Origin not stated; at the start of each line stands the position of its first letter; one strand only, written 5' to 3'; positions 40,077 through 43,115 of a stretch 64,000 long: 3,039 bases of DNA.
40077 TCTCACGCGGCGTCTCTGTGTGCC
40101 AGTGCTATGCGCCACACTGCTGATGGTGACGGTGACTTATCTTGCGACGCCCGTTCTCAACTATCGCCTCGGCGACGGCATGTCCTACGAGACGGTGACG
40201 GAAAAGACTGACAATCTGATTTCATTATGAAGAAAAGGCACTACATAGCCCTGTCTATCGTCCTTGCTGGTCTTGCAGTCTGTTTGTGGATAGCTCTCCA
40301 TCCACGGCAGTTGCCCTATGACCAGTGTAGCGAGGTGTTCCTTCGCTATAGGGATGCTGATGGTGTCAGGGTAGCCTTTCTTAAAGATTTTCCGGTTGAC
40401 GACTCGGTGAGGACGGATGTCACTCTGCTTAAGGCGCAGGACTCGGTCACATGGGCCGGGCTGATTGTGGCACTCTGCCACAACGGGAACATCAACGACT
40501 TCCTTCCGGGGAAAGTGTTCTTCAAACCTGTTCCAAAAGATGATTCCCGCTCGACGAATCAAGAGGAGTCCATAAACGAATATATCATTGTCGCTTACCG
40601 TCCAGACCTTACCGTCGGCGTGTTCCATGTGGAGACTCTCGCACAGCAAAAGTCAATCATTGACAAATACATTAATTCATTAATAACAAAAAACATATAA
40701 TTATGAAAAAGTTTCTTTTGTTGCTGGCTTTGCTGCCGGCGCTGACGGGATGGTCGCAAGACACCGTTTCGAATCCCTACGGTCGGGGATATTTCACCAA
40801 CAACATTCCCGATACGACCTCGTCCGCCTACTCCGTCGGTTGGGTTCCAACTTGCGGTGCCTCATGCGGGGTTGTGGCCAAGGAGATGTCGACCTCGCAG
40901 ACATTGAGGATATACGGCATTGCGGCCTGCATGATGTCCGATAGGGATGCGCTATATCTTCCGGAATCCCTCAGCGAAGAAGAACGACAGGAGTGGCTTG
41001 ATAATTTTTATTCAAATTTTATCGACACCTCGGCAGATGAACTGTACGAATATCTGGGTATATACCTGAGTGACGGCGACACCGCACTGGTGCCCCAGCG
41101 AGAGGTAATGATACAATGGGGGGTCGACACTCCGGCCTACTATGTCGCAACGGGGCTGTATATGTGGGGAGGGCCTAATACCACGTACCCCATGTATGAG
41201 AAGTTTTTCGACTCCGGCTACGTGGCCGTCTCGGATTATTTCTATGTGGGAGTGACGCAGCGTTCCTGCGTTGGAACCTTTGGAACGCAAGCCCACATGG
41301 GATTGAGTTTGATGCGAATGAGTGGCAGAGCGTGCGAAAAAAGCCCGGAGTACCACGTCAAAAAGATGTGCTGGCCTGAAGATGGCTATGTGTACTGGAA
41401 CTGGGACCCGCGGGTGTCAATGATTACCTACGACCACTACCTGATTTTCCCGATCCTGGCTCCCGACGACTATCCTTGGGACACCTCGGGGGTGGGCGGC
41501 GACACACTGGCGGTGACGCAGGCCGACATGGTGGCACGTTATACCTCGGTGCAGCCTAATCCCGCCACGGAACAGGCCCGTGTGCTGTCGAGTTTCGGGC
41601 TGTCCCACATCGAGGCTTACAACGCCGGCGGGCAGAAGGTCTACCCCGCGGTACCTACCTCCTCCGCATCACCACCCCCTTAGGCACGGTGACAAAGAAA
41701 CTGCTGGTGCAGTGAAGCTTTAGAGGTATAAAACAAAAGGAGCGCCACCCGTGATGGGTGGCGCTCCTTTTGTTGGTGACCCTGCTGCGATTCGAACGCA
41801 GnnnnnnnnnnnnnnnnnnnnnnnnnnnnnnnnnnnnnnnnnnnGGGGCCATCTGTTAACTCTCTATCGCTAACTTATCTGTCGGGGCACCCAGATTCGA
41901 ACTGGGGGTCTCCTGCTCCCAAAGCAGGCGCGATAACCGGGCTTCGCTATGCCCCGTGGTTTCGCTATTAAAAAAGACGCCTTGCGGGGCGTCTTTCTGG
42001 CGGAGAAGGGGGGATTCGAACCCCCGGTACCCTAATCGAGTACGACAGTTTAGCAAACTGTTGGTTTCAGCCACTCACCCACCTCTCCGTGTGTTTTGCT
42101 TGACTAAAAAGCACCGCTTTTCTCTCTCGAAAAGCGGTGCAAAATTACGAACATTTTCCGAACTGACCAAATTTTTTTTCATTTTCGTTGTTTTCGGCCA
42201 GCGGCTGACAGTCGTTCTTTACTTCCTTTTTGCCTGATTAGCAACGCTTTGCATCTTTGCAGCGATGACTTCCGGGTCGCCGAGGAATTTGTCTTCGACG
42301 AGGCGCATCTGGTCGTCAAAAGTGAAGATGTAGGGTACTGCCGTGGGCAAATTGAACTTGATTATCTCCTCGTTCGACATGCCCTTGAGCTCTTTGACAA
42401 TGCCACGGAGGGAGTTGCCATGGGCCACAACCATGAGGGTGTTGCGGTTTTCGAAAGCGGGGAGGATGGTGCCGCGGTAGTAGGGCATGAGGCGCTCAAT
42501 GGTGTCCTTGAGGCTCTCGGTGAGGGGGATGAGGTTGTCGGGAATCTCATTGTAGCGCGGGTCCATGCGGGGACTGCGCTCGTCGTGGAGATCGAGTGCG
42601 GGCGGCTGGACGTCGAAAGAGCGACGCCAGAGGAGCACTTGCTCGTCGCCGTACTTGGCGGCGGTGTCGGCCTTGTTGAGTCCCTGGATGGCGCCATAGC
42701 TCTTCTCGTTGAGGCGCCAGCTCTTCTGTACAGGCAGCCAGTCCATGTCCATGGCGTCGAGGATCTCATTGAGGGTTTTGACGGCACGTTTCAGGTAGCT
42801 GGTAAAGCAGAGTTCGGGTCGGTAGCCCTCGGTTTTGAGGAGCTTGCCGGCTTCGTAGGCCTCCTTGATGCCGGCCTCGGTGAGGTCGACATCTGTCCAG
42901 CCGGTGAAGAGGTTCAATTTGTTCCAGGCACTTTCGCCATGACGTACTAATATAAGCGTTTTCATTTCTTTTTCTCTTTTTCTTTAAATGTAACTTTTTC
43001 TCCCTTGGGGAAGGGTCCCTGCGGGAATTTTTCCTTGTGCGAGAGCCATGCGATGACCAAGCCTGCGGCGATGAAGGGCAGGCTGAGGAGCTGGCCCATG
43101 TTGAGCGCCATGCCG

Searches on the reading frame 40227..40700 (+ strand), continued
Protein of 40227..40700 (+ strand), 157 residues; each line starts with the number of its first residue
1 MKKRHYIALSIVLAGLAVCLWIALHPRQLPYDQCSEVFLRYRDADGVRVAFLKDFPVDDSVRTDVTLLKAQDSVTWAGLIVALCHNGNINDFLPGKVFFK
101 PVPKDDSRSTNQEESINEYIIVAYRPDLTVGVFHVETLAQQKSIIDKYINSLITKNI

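Call 44: find_encoding_contigs(protein=P0187, flank=4000, max_places=2)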
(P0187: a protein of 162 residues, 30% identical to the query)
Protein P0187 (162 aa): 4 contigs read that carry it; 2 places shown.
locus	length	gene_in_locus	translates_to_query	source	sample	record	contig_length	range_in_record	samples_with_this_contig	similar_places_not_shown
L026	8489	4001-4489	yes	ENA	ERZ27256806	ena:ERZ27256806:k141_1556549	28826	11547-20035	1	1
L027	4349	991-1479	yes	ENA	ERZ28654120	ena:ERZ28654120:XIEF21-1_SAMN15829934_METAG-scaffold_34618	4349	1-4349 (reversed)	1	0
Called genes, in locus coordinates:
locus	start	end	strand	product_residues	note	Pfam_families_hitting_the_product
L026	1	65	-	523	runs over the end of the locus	PF06537:DHOR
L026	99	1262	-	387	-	PF09375:Peptidase_M75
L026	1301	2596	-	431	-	-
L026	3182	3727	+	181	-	PF08281:Sigma70_r4_2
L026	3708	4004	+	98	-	-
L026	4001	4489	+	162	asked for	-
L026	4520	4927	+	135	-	-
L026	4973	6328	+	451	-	-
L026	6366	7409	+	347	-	PF18962:Por_Secre_tail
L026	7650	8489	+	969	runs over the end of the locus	PF00133:tRNA-synt_1, PF09334:tRNA-synt_1g, PF13603:tRNA-synt_1_2, PF08264:Anticodon_1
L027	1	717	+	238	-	?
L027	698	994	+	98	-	-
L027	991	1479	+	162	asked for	-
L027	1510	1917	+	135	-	-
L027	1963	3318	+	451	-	-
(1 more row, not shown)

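Call 46: fold_search(model_id=the predicted structure, library=pdb)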
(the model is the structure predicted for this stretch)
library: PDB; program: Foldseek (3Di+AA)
matches with E <= 10: 692; with E <= 0.001: 0
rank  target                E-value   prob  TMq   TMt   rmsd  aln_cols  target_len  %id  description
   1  1kzg_A                6.6e-02  0.35  0.23  0.12  13.9       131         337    8  DbsCdc42(Y889F) (released 2002-03-20)
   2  1kz7_C                1.1e-01  0.35  0.23  0.12  12.5       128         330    6  Crystal Structure of the DH/PH Fragment of Murine Dbs in Complex with the Placental Isoform of Human Cdc42 (released 2002-03-20)
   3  1kzg_C                1.1e-01  0.16  0.21  0.11  13.1       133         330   10  DbsCdc42(Y889F) (released 2002-03-20)
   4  1kz7_A                1.1e-01  0.14  0.19  0.11  17.1       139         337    9  Crystal Structure of the DH/PH Fragment of Murine Dbs in Complex with the Placental Isoform of Human Cdc42 (released 2002-03-20)
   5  4mt7                  1.2e-01  0.21  0.24  0.13  16.4       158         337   11  Crystal structure of collybistin I (released 2014-08-13)
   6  1rj2_J                1.6e-01  0.14  0.20  0.11  14.7       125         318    8  Crystal structure of the DH/PH fragment of Dbs without bound GTPase (released 2004-06-29)
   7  1lb1_A                1.7e-01  0.21  0.23  0.12  13.3       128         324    9  Crystal Structure of the Dbl and Pleckstrin homology domains of Dbs in complex with RhoA (released 2002-05-29)
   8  6new                  2.1e-01  0.23  0.22  0.10  13.5       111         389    8  Apo structure of the activated truncation of Vav1 (released 2019-12-25)
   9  5d3v_A                2.4e-01  0.51  0.28  0.29  11.8       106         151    8  Crystal Structure of the P-Rex1 PH domain with Citrate Bound (released 2016-04-20)
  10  5d3x_A                2.4e-01  0.47  0.28  0.29  11.6       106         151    8  Crystal Structure of the P-Rex1 PH domain with Inositol-(1,3,4,5)-Tetrakisphosphate Bound (released 2016-04-20)
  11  1rj2_D                2.4e-01  0.08  0.16  0.09  16.6       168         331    8  Crystal structure of the DH/PH fragment of Dbs without bound GTPase (released 2004-06-29)
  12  9faw_A                2.7e-01  0.06  0.15  0.09  13.0       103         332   13  CryoEM structure of human full-length beta3gamma2 GABA(A) receptor in complex with GARLH4, the TMD of Neuroligin2, HEP (released 2025-07-02)
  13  9eqg_E                2.7e-01  0.06  0.15  0.09  13.0       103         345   13  CryoEM structure of human full-length alpha1beta3gamma2L GABA(A)R in complex with GABA and puerarin (released 2024-09-18)
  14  6d6t_A                2.8e-01  0.05  0.14  0.08  13.2       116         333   12  Human GABA-A receptor alpha1-beta2-gamma2 subtype in complex with GABA and flumazenil, conformation B (released 2018-06-27)
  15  2nbv_MODEL_1_A        3.0e-01  0.15  0.22  0.29  11.6       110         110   15  Solution structure of the Rpn13 Pru domain engaging the hPLIC2 UBL domain (released 2016-07-20)
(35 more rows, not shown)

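Call 66: list_cluster_members(proteins=[P0169, P0196, P0215, P0221, P0238, P0240, P0251, P0260, P0185, P0229])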
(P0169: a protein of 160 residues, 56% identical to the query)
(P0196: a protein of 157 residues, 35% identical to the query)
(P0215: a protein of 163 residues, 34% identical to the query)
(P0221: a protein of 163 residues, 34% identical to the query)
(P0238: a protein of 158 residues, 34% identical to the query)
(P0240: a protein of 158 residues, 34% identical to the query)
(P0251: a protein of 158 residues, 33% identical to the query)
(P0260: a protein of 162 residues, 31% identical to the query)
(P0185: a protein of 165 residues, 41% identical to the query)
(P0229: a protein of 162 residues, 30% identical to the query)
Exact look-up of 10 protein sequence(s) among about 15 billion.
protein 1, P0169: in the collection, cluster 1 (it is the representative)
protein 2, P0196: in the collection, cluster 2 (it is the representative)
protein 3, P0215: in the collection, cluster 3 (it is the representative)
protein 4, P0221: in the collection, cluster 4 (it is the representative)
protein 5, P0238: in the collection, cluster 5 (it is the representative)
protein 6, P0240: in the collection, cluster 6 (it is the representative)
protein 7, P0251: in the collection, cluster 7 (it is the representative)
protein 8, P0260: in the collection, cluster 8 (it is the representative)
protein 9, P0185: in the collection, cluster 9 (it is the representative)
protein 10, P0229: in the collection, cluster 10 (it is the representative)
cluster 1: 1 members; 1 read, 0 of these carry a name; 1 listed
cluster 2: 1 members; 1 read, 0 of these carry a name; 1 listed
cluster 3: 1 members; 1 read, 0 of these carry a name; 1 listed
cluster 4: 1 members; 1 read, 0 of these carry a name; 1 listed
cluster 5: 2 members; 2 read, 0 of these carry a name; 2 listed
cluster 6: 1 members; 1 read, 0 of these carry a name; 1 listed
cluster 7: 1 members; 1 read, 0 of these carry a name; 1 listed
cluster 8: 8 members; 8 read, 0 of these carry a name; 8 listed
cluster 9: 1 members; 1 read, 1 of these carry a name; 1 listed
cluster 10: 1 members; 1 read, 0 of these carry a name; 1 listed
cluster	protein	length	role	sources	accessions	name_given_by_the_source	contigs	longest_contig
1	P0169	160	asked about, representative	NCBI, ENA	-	-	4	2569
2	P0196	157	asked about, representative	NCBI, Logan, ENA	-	-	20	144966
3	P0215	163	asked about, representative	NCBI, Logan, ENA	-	-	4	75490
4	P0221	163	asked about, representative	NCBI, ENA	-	-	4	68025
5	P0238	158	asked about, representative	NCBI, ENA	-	-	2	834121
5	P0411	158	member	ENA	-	-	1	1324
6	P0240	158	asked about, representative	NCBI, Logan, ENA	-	-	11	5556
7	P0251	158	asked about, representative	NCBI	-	-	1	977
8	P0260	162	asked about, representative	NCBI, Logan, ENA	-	-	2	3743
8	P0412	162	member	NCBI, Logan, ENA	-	-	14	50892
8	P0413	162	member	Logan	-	-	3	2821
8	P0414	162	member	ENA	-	-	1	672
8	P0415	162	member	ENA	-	-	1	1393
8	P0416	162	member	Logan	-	-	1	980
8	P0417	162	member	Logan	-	-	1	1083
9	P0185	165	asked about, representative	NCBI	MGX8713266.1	MAG: hypothetical protein ACSW8I_06240 [bacterium]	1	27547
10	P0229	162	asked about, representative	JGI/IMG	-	-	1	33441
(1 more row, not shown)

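Call 75: search_protein_families(library=pfam, proteins=[L001:1247-1651:+, L026:6366-7409:+, P0145, L026:4973-6328:+, P0368], max_evalue=0.01)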
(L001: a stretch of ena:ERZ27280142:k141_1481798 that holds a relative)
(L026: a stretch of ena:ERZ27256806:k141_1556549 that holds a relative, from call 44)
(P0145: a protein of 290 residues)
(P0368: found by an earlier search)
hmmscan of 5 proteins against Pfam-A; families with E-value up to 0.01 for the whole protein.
L001:1247-1651:+ (134 aa): 0 families

L026:6366-7409:+ (347 aa): 1 family
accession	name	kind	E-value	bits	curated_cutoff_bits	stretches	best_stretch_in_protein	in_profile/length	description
PF18962.6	Por_Secre_tail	-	1.4e-08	35.3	27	1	278-346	2-75/75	Secretion system C-terminal sorting domain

P0145 (290 aa): 0 families

L026:4973-6328:+ (451 aa): 0 families

P0368 (365 aa): 1 family
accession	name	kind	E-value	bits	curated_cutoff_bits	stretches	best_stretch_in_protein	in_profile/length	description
PF18962.6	Por_Secre_tail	-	5.3e-07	30.3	27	1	297-364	3-75/75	Secretion system C-terminal sorting domain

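Call 77: find_related_loci(query=A4, collection=metagenome_contigs, flank=3000)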
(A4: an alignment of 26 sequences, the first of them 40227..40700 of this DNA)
Query A4 (157 aa) in metagenome_contigs; peptide patterns used: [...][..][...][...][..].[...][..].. (x = any residue, [..] = any of these).
147 stretches matched a pattern; 105 encode a relative of the query (tblastn E <= 1e-3); the best 80 are kept; 80 distinct loci.
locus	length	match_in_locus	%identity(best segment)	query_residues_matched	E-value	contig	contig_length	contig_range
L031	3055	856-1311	57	1-152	2e-59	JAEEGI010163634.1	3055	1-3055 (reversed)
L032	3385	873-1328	57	1-152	4e-57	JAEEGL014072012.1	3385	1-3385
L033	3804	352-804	38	1-144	5e-30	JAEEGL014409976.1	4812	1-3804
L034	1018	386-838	38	1-144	5e-31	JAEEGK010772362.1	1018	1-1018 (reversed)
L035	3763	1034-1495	36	1-144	2e-28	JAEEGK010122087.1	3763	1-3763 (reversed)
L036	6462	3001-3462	36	1-144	3e-28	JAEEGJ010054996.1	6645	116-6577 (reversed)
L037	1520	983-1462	37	1-153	6e-28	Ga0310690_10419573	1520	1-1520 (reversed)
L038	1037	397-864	36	1-149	7e-29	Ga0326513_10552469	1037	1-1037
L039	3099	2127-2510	33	26-153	7e-25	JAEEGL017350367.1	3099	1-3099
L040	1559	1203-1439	51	1-79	9e-24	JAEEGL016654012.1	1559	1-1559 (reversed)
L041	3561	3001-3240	50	1-80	5e-23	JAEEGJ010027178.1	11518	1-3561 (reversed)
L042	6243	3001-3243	49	1-81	8e-23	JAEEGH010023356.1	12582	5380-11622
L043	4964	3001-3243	49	1-81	8e-23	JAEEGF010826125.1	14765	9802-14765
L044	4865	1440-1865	34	7-149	1e-21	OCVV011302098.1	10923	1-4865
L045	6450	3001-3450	35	7-156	1e-21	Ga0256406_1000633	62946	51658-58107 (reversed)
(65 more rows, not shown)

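Call 86: list_cluster_members(proteins=[P0165, P0145, P0160, L030:7229-8371:+, L030:10794-11759:+])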
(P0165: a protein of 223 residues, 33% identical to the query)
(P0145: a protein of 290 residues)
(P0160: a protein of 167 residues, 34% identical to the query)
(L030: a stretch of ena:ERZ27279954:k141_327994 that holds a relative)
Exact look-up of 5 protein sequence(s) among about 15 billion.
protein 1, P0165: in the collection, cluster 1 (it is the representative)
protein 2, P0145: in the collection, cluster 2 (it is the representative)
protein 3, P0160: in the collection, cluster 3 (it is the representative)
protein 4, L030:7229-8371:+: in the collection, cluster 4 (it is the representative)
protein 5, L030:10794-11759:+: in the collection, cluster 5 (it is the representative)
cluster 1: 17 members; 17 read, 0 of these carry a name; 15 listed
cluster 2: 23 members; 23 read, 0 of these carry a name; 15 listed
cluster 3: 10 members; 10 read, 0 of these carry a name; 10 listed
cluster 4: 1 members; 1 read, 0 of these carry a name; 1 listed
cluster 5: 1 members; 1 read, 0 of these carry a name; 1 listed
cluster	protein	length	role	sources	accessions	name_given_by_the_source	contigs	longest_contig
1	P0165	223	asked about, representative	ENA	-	-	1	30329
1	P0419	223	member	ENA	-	-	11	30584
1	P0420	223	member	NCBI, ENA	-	-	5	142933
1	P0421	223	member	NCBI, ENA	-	-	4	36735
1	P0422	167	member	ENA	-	-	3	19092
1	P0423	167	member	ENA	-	-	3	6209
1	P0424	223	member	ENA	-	-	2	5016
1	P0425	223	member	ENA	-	-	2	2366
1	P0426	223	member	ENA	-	-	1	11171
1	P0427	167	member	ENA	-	-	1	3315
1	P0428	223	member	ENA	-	-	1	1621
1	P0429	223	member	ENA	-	-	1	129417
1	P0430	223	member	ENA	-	-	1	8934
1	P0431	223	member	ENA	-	-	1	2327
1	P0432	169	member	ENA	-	-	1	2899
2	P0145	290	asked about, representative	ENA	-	-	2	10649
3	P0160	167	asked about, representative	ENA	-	-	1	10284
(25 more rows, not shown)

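Call 90: search_protein_families(library=padloc, proteins=[window:40227-40700:+, L001:1247-1651:+], max_evalue=0.01)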
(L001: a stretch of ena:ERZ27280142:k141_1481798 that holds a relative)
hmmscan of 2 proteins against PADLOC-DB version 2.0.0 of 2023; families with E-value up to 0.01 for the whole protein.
window:40227-40700:+ (157 aa): 0 families

L001:1247-1651:+ (134 aa): 0 families

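Call 91: search_protein_families(library=phrogs, proteins=[window:40227-40700:+, L001:1247-1651:+], max_evalue=0.01)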
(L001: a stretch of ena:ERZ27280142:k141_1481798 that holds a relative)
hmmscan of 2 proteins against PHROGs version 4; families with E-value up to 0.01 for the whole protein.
window:40227-40700:+ (157 aa): 0 families

L001:1247-1651:+ (134 aa): 0 families

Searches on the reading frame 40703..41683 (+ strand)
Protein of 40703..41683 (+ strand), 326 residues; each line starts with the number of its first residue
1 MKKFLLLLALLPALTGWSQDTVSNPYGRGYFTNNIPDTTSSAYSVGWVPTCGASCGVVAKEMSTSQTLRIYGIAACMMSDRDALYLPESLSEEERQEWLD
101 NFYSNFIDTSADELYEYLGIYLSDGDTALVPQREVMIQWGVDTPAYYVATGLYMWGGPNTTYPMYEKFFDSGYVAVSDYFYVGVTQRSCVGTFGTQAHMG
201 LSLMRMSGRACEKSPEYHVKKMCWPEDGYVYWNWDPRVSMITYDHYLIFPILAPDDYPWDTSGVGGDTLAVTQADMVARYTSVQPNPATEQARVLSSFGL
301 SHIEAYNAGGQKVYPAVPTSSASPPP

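Call 6: search_protein_families(library=pfam, proteins=[window:40703-41683:+], max_evalue=1)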
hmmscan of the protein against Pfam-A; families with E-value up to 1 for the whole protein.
window:40703-41683:+ (326 aa): 1 family
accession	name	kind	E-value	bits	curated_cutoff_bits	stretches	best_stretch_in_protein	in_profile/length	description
PF25806.1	RHH_ERCC6L2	-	0.29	11.9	27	1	88-104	30-46/75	ERCC6L2-like, ribbon-helix-helix domain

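Call 7: search_protein_families(library=ncbifam, proteins=[window:40703-41683:+], max_evalue=1)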
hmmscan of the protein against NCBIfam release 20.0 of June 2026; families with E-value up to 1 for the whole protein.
window:40703-41683:+ (326 aa): 1 family
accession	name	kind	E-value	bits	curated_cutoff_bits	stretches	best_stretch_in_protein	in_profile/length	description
NF041716.1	HxA_phane_GNAT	equivalog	0.0033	17.4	250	1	41-125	68-145/152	cyclophane-containing RiPP N-acetyltransferase HaaN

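Call 75: search_protein_families(library=pfam, proteins=[P0368], max_evalue=0.01)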
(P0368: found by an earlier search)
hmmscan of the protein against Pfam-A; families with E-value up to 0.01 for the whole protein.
P0368 (365 aa): 1 family
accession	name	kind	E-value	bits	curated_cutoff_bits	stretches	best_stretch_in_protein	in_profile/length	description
PF18962.6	Por_Secre_tail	-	5.3e-07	30.3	27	1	297-364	3-75/75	Secretion system C-terminal sorting domain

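Call 90: search_protein_families(library=padloc, proteins=[window:40703-41683:+], max_evalue=0.01)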
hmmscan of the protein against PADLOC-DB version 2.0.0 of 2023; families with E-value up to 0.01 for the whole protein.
window:40703-41683:+ (326 aa): 0 families

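Call 91: search_protein_families(library=phrogs, proteins=[window:40703-41683:+], max_evalue=0.01)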
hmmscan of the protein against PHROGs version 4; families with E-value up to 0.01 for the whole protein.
window:40703-41683:+ (326 aa): 0 families

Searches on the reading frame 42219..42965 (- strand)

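Call 75: search_protein_families(library=pfam, proteins=[P0368], max_evalue=0.01)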
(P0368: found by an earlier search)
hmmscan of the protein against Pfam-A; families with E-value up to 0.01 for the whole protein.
P0368 (365 aa): 1 family
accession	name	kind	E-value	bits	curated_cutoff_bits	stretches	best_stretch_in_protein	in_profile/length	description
PF18962.6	Por_Secre_tail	-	5.3e-07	30.3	27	1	297-364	3-75/75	Secretion system C-terminal sorting domain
